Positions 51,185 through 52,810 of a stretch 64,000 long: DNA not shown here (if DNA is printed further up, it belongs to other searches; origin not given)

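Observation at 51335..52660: M24 creatinase/prolidase-like gene inserted, with stop/start overlaps on both sides, between the E1-beta and E2 genes of a 2-oxoacid dehydrogenase operon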

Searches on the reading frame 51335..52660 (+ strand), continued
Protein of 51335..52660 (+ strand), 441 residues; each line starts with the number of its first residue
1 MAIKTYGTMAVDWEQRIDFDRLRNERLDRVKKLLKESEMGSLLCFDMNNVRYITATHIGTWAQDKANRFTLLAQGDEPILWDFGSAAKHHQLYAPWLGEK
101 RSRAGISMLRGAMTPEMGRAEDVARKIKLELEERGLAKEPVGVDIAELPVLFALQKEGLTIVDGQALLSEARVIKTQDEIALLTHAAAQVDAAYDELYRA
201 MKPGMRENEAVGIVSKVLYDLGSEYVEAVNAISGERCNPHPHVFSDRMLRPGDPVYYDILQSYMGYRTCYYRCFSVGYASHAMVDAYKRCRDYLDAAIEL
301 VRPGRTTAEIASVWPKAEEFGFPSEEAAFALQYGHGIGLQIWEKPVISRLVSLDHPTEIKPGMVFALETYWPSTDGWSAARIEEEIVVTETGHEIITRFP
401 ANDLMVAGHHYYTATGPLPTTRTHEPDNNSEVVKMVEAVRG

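Call 51: get_annotated_region(hit=H33, flank=8000)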
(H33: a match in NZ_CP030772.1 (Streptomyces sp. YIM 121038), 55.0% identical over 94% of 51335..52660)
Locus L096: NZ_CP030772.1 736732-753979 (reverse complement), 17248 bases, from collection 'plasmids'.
description: Streptomyces sp. YIM 121038 plasmid pSSP121038, complete sequence
organism: Streptomyces sp. YIM 121038 (NCBI taxid 2136401)
taxonomy: Bacteria; Actinomycetota; Actinomycetes; Kitasatosporales; Streptomycetaceae; Streptomyces; Streptomyces sp. YIM 121038
host: -; source: pure culture,soil; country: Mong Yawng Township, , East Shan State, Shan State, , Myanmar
typing (MOB-suite, as given by PLSDB): non-mobilizable
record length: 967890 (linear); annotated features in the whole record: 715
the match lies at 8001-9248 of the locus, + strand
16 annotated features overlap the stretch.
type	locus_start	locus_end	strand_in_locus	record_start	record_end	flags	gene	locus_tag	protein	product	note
CDS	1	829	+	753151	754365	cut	-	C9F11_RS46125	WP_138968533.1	IS110 family transposase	-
CDS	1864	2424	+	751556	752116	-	-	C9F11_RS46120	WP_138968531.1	winged helix-turn-helix domain-containing protein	-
CDS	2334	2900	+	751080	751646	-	-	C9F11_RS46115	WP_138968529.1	transposase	-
CDS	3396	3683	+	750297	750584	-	-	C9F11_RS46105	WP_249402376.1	hypothetical protein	-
CDS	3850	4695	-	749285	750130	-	-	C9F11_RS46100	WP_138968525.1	Crp/Fnr family transcriptional regulator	GO:0006355 - regulation of DNA-templated transcription [Evidence IEA]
CDS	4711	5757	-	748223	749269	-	-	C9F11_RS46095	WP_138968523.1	LacI family DNA-binding transcriptional regulator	GO:0006351 - DNA-templated transcription [Evidence IEA]; GO:0045892 - negative regulation of DNA-templated ...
CDS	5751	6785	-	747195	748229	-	-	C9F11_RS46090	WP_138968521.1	ABC transporter substrate-binding protein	-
CDS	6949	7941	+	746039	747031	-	-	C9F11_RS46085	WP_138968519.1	NAD(P)-dependent oxidoreductase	-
CDS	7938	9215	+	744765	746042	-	-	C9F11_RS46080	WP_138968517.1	Xaa-Pro peptidase family protein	GO:0006508 - proteolysis [Evidence IEA]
CDS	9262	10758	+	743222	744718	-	-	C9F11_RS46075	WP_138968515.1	NAD-dependent succinate-semialdehyde dehydrogenase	-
CDS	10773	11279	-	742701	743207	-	-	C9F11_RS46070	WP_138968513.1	VOC family protein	-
CDS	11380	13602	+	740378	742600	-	-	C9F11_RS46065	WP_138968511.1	alpha-ketoacid dehydrogenase subunit alpha/beta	-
CDS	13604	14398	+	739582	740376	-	-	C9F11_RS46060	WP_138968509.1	2-oxo acid dehydrogenase subunit E2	-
CDS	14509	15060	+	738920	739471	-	-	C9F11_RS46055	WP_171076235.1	flavin reductase family protein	-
CDS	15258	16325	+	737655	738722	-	-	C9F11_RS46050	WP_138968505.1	LLM class flavin-dependent oxidoreductase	-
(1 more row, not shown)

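Call 56: fold_search(model_id=the predicted structure, library=pdb)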
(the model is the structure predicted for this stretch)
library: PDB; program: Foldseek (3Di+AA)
matches with E <= 10: 737; with E <= 0.001: 237
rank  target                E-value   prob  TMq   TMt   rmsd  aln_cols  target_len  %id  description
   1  4s01_A                2.2e-29  1.00  0.77  0.78   3.1       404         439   22  Crystal structure of metallopeptidase-like dimethylsulphoniopropionate (DMSP) lyase RlDddP mutant D377N in complex wit (released 2015-08-05)
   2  4s00_A                2.9e-29  1.00  0.77  0.78   3.1       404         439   22  Crystal structure of metallopeptidase-like dimethylsulphoniopropionate (DMSP) lyase RlDddP mutant Y366A in complex wit (released 2015-08-05)
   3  4rzy_A                6.0e-29  1.00  0.77  0.78   3.1       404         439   22  Crystal structure of metallopeptidase-like dimethylsulphoniopropionate (DMSP) lyase RlDddP in complex with MES (released 2015-08-05)
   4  4b28                  9.7e-29  1.00  0.75  0.76   3.4       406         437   22  Crystal structure of DMSP lyase RdDddP from Roseobacter denitrificans (released 2012-07-25)
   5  2zsg_A                7.8e-27  1.00  0.67  0.82   4.6       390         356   19  Crystal structure of X-Pro aminopeptidase from Thermotoga maritima MSB8 (released 2008-10-14)
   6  3q6d_C                9.9e-27  1.00  0.68  0.83   4.1       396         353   20  Xaa-Pro dipeptidase from Bacillus anthracis. (released 2011-02-02)
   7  3q6d_D                1.5e-26  1.00  0.68  0.83   4.3       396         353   20  Xaa-Pro dipeptidase from Bacillus anthracis. (released 2011-02-02)
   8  3q6d_A                2.0e-26  1.00  0.67  0.82   4.6       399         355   20  Xaa-Pro dipeptidase from Bacillus anthracis. (released 2011-02-02)
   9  4ege                  2.2e-26  1.00  0.69  0.80   4.4       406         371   24  Crystal Structure of Dipeptidase PepE from Mycobacterium ulcerans (released 2012-04-25)
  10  1pv9_A                3.3e-26  1.00  0.64  0.83   4.4       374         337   22  Prolidase from Pyrococcus furiosus (released 2004-03-23)
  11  1wn1_A                3.7e-26  1.00  0.70  0.85   4.2       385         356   22  Crystal Structure of Dipeptiase from Pyrococcus Horikoshii OT3 (released 2005-08-09)
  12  5cnx_A                7.6e-26  1.00  0.69  0.84   4.4       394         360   19  Crystal structure of Xaa-Pro aminopeptidase from Escherichia coli K12 (released 2016-07-20)
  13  5giu                  8.6e-26  1.00  0.65  0.82   4.2       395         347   22  Crystal structure of Xaa-Pro peptidase from Deinococcus radiodurans, metal-free active site (released 2017-06-28)
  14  4fkc                  9.1e-26  1.00  0.71  0.84   4.7       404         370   19  Recombinant prolidase from Thermococcus sibiricus (released 2012-11-07)
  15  1wy2_A                1.1e-25  1.00  0.69  0.86   3.2       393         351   20  Crystal Structure of the Prolidase from Pyrococcus horikoshii OT3 (released 2005-02-22)
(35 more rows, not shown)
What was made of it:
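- Closest known: Creatinase and ectoine hydrolase DoeA/EutD. Same: They share the fold (TM 0.68-0.71, call 56).
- Fold similarity is highest to DddP (TM 0.77), then prolidases, creatinase and DoeA (call 56). The fold is shared with creatinase and ectoine hydrolase (call 56).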
